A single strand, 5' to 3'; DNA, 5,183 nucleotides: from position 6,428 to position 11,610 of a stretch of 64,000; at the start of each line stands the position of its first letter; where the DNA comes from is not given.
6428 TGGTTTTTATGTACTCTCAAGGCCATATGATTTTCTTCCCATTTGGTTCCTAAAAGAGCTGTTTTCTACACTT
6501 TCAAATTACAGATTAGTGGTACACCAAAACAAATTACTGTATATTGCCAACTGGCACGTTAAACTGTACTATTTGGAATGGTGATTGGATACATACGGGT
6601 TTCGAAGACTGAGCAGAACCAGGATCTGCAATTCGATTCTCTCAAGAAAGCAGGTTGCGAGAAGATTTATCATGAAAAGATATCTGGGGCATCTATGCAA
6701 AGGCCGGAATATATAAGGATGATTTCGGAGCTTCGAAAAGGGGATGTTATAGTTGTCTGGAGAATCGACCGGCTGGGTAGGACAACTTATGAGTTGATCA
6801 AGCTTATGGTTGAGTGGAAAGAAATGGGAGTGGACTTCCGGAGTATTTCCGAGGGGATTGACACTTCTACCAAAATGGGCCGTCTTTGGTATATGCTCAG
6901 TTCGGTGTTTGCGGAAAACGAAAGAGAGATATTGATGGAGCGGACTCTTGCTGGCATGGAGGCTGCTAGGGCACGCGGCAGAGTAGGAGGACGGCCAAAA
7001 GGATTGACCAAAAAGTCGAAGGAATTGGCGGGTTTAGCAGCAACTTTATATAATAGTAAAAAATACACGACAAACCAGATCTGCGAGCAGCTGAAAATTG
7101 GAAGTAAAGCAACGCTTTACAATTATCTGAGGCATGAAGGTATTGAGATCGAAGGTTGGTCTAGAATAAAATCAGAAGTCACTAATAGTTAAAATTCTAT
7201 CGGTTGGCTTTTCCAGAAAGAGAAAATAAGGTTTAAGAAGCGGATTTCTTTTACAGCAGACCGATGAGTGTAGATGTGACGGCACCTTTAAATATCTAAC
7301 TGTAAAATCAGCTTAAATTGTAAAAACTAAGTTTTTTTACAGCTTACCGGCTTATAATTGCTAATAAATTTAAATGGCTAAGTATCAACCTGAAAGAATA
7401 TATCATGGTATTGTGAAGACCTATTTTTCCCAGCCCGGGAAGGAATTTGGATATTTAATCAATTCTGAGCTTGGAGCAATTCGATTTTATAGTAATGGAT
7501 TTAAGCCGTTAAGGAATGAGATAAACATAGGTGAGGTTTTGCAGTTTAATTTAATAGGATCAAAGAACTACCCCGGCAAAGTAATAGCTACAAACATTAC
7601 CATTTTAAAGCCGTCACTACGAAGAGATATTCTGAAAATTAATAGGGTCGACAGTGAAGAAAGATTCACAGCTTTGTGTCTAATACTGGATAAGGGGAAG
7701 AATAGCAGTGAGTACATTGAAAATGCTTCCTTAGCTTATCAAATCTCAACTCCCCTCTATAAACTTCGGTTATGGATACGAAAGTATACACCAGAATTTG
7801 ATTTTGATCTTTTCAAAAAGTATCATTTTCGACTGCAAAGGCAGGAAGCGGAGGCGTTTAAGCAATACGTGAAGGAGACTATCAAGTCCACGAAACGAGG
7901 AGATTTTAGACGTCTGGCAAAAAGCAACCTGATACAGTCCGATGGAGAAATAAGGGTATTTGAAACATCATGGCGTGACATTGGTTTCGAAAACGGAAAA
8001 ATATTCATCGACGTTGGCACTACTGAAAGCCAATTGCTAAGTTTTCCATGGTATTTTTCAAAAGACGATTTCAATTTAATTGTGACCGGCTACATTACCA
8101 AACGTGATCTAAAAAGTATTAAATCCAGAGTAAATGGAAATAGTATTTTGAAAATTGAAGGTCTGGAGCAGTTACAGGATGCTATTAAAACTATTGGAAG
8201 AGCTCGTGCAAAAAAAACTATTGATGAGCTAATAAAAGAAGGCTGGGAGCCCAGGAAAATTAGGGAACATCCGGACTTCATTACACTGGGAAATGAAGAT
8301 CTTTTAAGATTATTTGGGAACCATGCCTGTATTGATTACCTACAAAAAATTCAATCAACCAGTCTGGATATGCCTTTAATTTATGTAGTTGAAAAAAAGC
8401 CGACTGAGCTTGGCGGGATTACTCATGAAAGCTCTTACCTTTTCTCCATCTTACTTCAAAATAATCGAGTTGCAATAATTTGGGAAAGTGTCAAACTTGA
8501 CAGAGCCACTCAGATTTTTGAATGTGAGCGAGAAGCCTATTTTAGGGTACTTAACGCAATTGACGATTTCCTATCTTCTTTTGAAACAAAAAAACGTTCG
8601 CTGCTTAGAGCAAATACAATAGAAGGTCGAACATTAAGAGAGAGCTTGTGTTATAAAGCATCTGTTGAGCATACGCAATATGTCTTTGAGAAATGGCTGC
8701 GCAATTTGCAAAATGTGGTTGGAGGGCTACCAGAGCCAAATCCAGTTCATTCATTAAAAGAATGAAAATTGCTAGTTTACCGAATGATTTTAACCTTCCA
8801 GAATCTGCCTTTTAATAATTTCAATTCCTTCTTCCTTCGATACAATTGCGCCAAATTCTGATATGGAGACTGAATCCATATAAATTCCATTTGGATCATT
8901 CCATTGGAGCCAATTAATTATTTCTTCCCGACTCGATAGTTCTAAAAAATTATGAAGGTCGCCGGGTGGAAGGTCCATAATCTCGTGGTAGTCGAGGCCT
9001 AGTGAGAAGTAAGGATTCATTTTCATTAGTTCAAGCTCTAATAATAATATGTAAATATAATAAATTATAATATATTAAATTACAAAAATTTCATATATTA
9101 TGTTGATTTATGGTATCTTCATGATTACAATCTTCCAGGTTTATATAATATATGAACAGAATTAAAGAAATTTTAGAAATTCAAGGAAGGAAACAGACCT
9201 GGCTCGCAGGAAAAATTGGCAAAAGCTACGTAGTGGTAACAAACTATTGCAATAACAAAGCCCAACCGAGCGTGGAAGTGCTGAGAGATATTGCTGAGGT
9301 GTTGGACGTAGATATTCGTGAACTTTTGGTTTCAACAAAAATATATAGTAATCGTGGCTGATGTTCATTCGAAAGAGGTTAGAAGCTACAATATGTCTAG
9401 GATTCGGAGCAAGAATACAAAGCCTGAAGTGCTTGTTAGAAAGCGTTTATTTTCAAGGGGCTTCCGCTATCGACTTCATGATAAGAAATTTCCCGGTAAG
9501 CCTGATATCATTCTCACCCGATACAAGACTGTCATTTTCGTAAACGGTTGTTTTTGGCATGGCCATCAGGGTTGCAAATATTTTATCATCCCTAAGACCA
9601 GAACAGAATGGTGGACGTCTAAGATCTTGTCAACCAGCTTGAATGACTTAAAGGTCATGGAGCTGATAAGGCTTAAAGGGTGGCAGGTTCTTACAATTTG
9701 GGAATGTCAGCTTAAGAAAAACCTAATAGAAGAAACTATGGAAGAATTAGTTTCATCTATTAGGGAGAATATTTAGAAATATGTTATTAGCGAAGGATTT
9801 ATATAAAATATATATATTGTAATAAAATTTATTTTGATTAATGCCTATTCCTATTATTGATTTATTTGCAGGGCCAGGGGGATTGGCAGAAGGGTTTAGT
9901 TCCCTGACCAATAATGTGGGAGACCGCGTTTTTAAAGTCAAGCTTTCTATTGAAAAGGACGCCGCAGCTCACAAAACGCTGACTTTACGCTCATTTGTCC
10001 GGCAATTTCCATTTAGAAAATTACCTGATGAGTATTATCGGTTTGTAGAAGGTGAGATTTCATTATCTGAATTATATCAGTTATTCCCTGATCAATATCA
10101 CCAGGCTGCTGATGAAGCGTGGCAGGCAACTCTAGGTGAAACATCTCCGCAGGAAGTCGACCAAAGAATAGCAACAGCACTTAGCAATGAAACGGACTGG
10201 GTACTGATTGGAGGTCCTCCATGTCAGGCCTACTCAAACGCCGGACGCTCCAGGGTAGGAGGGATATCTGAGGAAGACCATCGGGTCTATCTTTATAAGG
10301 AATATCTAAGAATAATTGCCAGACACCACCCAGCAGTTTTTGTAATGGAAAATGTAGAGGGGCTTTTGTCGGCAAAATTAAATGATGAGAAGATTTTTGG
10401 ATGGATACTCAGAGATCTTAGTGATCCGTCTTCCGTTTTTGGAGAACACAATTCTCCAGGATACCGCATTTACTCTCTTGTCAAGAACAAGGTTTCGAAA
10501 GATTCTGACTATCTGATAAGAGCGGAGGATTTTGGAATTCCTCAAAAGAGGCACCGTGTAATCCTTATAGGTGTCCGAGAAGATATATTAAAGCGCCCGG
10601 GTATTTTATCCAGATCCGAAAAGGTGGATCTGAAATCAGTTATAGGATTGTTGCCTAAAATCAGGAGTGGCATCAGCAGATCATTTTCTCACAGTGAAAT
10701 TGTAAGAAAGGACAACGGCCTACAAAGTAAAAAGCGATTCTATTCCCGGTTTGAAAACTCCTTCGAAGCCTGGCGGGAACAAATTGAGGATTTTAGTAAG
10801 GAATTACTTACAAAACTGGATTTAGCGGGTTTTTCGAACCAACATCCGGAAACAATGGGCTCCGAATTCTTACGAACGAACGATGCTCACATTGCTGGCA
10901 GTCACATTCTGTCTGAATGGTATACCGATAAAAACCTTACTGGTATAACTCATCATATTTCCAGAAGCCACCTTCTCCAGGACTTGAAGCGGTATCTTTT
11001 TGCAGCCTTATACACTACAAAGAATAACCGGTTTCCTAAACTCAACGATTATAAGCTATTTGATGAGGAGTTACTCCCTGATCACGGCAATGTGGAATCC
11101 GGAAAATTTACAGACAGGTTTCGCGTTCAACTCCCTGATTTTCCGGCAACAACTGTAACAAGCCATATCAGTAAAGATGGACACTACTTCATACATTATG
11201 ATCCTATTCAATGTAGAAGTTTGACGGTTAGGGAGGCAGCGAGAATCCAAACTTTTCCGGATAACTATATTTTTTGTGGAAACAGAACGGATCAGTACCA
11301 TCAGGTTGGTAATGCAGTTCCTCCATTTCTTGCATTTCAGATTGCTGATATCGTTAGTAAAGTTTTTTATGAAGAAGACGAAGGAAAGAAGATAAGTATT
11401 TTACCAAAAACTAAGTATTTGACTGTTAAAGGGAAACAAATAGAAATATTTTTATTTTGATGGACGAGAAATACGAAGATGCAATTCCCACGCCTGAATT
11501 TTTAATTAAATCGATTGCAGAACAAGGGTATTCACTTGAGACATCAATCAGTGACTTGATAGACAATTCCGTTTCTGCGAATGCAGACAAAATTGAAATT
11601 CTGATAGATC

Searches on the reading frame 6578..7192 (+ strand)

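Call 49: search_protein_families(library=pfam, proteins=[window:6578-7192:+], max_evalue=0.001)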
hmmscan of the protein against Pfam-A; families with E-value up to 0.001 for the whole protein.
window:6578-7192:+ (204 aa): 2 families
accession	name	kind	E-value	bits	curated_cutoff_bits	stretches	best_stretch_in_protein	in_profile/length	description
PF00239.26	Resolvase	-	1.1e-38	133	23.3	1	2-135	1-144/145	Resolvase, N terminal domain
PF02796.21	HTH_7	-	9.2e-05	22.9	23.8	1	138-185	1-43/45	Helix-turn-helix domain of resolvase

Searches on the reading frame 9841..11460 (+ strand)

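Call 49: search_protein_families(library=pfam, proteins=[window:9841-11460:+], max_evalue=0.001)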
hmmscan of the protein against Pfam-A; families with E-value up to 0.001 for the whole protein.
window:9841-11460:+ (539 aa): 1 family
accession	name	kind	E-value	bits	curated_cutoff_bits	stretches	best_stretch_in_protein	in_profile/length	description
PF00145.23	DNA_methylase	-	9.7e-47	160.4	22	1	86-503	30-320/324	C-5 cytosine-specific DNA methylase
